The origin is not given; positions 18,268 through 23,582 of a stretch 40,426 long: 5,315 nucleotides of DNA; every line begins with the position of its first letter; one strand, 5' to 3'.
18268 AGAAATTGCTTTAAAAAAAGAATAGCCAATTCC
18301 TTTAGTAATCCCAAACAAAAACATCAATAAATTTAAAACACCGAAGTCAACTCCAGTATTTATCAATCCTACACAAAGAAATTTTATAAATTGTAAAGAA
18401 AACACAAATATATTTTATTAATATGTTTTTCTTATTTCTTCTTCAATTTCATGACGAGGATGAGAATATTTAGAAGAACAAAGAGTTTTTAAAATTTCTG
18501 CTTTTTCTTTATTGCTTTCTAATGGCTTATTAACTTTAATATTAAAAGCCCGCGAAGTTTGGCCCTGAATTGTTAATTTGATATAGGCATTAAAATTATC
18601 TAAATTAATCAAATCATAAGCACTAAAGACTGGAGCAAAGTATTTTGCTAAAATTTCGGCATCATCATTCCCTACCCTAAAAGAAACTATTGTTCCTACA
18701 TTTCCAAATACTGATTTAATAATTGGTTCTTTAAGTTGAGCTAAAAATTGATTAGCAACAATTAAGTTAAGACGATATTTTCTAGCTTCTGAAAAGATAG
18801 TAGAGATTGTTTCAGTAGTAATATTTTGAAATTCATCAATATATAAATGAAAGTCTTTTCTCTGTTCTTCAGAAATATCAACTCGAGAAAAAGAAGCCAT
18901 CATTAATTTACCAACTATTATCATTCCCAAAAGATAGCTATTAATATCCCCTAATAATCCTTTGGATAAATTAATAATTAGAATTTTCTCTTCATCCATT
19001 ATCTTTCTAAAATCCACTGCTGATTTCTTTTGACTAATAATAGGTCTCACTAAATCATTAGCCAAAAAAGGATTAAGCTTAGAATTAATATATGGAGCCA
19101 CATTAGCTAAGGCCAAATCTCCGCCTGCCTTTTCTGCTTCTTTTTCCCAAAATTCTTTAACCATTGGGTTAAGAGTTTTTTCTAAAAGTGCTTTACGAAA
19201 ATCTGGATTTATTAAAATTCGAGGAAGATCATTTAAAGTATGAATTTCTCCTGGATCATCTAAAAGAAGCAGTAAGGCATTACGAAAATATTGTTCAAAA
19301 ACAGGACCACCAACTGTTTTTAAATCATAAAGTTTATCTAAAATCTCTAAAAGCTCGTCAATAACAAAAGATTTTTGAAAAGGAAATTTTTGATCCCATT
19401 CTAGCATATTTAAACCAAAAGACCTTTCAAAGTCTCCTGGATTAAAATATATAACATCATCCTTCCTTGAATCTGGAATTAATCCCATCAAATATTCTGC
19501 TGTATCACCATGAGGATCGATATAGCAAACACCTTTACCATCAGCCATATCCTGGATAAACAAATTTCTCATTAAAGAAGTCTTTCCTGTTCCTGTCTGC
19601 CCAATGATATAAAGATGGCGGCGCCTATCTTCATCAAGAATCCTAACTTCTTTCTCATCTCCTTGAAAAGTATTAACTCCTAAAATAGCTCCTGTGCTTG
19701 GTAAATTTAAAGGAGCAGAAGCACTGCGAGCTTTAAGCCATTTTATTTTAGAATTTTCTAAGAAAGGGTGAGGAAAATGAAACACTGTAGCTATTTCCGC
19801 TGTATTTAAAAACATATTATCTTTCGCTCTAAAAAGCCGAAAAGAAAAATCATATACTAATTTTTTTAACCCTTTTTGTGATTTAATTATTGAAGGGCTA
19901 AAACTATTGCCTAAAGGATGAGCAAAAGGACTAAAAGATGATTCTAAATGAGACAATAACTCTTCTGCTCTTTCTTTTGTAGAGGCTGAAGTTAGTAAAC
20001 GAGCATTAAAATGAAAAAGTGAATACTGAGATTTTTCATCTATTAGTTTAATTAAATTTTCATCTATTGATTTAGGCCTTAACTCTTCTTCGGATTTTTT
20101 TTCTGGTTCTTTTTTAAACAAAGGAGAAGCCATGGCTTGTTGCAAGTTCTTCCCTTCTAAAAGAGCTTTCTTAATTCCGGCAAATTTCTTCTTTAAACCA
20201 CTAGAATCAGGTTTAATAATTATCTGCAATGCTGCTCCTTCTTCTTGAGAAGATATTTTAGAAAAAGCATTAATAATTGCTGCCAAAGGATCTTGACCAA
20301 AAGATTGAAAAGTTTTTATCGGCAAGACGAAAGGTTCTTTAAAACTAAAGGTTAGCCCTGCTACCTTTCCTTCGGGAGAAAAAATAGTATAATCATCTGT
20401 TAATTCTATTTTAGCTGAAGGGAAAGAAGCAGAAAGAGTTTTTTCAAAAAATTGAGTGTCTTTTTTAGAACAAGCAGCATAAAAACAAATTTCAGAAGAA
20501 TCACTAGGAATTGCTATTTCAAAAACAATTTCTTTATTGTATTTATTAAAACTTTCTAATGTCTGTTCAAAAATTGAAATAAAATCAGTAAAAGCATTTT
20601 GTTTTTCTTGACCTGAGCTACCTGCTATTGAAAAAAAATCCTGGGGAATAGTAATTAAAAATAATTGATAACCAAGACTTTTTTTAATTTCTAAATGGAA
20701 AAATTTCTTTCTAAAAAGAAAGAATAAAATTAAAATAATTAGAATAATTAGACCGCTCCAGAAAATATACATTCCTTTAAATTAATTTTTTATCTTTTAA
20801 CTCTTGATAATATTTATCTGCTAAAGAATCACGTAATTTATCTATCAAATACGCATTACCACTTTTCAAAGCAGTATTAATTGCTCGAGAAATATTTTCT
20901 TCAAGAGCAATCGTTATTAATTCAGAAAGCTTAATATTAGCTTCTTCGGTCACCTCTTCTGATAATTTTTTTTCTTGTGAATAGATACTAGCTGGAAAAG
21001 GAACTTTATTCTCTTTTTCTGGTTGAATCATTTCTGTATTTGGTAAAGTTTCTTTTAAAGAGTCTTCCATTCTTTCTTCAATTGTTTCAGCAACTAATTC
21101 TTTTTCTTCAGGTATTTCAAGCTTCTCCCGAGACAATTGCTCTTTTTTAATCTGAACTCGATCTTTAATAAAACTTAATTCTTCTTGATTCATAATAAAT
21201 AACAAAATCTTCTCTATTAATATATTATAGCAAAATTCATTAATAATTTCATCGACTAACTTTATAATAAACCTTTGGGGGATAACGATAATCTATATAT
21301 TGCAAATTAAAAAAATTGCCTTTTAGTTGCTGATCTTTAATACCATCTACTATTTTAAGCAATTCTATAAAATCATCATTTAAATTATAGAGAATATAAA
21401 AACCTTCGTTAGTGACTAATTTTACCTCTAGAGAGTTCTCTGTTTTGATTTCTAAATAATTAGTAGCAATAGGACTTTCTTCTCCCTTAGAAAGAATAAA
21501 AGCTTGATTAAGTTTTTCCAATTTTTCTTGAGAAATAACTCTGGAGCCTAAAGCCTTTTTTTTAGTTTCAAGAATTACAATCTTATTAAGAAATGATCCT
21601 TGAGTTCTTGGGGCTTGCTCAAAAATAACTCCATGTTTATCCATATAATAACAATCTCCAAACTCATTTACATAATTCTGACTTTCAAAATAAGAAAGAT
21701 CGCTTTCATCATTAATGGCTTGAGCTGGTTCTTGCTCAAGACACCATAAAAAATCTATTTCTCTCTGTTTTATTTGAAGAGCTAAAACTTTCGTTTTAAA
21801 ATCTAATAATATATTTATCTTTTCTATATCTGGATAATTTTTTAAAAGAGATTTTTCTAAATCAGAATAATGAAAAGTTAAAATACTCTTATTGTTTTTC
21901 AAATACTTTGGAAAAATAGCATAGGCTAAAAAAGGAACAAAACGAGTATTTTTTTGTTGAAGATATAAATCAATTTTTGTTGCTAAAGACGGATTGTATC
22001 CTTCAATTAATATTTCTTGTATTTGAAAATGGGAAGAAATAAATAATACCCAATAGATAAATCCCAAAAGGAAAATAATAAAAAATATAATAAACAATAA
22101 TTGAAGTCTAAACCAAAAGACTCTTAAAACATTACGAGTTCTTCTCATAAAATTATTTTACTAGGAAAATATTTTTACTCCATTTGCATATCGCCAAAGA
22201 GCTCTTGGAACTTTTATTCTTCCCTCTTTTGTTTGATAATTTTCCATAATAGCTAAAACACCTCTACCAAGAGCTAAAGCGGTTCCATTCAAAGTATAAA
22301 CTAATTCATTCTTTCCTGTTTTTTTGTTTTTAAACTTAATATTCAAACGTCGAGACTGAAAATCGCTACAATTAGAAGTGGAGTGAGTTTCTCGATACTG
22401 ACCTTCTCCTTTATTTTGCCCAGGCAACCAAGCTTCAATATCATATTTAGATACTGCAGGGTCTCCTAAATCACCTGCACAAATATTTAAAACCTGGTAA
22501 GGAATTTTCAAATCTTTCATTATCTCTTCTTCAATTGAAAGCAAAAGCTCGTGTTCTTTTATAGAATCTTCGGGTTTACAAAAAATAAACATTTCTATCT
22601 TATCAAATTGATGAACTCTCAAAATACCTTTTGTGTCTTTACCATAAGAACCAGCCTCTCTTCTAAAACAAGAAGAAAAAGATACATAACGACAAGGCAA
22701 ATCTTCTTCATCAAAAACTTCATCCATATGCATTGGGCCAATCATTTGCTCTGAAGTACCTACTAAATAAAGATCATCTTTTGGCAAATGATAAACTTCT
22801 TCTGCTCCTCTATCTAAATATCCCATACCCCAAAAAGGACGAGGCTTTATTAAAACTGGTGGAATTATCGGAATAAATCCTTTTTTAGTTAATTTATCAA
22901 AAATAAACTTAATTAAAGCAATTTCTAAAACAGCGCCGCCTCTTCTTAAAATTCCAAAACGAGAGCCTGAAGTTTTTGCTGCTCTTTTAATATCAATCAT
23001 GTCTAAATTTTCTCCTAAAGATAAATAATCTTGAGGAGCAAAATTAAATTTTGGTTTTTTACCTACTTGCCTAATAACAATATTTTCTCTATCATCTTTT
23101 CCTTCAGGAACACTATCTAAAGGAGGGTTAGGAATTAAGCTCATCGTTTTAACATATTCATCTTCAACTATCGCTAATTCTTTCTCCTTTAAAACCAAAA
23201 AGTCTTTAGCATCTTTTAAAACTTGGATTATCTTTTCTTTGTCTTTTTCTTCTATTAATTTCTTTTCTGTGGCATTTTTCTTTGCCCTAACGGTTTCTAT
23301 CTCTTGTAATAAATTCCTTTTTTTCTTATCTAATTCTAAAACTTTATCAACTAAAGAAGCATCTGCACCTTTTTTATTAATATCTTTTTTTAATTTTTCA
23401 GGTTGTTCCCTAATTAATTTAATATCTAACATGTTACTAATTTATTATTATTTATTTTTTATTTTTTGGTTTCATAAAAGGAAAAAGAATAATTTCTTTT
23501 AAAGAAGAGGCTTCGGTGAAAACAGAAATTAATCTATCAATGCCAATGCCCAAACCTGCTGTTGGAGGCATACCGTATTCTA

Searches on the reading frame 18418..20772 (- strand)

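Call 15: search_protein_families(library=pfam, proteins=[window:18418-20772:-])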
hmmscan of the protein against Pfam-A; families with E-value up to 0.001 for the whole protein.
window:18418-20772:- (784 aa): 6 families
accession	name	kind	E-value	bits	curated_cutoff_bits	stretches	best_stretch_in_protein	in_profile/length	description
PF01935.23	DUF87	-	2.8e-06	28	23.2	1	381-480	20-103/220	Helicase HerA, central domain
PF13401.12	AAA_22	-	1.4e-05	25.9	27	0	383-424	4-45/130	AAA domain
PF12696.13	TraG-D_C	-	3.3e-05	24.2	22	1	641-704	2-69/126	TraM recognition site of TraD and TraG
PF10412.15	TrwB_AAD_bind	-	4.1e-05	23.1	20.5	0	382-446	13-71/387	Type IV secretion-system coupling protein DNA-binding domain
PF20720.3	nSTAND3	-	0.00011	22.3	27.2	1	383-443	16-71/155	Novel STAND NTPase 3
PF02534.20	T4SS-DNA_transf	-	0.00011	21.7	20.1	0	561-702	229-370/468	Type IV secretory system Conjugative DNA transfer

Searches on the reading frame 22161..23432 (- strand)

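Call 15: search_protein_families(library=pfam, proteins=[window:22161-23432:-])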
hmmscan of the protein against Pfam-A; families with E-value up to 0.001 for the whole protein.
window:22161-23432:- (423 aa): 2 families
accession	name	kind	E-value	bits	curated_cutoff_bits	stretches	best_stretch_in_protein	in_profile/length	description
PF00587.30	tRNA-synt_2b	-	4.9e-35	121.6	29.3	1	218-399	8-179/179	tRNA synthetase class II core domain (G, H, P, S and T)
PF02403.27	Seryl_tRNA_N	-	8.3e-18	65.1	28.2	1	1-104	1-108/108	Seryl-tRNA synthetase N-terminal domain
